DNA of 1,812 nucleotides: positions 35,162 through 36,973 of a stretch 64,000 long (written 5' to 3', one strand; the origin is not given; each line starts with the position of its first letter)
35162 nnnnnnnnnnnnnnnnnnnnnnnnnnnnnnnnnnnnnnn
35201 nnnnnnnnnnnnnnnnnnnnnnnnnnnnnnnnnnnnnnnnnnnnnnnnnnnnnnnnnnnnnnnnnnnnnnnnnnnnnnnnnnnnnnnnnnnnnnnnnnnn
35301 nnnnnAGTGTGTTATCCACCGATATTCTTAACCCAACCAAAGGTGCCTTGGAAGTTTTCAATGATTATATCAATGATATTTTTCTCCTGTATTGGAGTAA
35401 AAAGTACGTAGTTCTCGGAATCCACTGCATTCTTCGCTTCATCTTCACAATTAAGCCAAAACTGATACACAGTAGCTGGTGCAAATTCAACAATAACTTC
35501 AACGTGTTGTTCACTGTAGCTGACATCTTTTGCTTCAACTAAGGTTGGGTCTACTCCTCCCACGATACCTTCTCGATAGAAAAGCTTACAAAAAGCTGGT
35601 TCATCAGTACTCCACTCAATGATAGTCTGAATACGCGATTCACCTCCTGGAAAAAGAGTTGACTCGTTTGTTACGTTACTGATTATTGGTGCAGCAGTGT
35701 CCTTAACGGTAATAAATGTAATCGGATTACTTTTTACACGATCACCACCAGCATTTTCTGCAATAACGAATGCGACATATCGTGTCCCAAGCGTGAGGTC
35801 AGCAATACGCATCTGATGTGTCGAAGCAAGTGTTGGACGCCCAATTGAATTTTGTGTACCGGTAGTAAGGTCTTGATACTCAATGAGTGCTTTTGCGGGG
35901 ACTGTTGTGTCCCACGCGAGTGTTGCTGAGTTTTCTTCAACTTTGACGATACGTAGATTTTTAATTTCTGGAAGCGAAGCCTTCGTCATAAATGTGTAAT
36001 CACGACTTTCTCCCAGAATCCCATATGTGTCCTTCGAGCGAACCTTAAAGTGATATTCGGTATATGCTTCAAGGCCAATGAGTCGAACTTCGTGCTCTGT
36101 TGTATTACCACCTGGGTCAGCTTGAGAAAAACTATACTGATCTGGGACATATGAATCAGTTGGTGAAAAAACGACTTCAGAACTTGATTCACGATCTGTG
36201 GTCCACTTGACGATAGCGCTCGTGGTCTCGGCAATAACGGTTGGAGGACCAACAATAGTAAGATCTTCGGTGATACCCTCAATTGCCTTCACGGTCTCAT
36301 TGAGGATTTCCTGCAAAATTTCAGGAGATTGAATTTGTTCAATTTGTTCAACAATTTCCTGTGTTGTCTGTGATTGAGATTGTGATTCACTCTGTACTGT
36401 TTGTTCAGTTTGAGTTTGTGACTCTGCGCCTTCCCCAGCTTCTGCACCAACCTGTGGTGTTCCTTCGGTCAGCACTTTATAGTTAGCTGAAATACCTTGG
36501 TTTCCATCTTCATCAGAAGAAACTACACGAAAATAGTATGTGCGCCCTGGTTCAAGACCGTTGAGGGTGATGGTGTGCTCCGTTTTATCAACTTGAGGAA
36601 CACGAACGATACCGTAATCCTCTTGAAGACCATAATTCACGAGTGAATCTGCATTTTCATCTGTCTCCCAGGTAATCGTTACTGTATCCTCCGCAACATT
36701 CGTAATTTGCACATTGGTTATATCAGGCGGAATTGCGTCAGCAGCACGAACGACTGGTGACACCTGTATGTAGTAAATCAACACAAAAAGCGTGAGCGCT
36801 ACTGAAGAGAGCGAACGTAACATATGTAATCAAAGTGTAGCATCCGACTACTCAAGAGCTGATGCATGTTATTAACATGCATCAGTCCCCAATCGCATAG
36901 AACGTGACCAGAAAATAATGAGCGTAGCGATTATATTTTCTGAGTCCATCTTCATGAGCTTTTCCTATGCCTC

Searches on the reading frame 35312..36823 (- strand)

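Call 10: search_protein_families(library=pfam, proteins=[window:35312-36823:-], max_evalue=0.01)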
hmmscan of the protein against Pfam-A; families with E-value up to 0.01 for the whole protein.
window:35312-36823:- (503 aa): 9 families
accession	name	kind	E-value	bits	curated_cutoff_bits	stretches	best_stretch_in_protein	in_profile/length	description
PF00041.27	fn3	-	5.1e-22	78.3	25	3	35-113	3-79/84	Fibronectin type III domain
PF16656.11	Pur_ac_phosph_N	-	3.3e-20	72.9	30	2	36-115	4-89/93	Purple acid Phosphatase, N-terminal domain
PF25059.1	FN3_DSCAM-DSCAML_C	-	2.6e-08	34.5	39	0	63-115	26-77/89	DSCAM/DSCAML C-terminal Fn3-like domain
PF16655.11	PhoD_N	-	8.5e-06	26.7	30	0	46-105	26-81/90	PhoD-like phosphatase, N-terminal domain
PF16893.11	fn3_2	-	2.5e-05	24.8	27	0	285-369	3-86/89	Fibronectin type III domain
PF17425.8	Arylsulfotran_N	-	0.00017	22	24.2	0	201-265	12-73/88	Arylsulfotransferase Ig-like domain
PF25814.1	fn3_SORL1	-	0.00086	19.7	27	0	33-100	3-69/90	SORL1-like, fn3 domain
PF25300.1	Fn3_Dep-1_3rd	-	0.0055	17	26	0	37-101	2-70/85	Dep-1 third Fn3-like domain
PF23376.1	Fn3_VIN3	-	0.0087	17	33.9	0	81-109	58-86/99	VIN3-like, fibronectin type-III domain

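Call 62: search_protein_families(library=ncbifam, proteins=[window:35312-36823:-], max_evalue=0.01)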
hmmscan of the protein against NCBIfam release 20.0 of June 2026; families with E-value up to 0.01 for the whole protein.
window:35312-36823:- (503 aa): 0 families

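Call 68: search_protein_families(library=ncbifam, proteins=[window:35312-36823:-], max_evalue=10)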
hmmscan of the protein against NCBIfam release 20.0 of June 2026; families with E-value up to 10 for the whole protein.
window:35312-36823:- (503 aa): 1 family
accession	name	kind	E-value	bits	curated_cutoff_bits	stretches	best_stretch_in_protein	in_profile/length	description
NF045522.1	MXAN_2561_fam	equivalog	0.029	13.8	150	1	38-114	186-252/304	MXAN_2561 family MXYO-CTERM-anchored protein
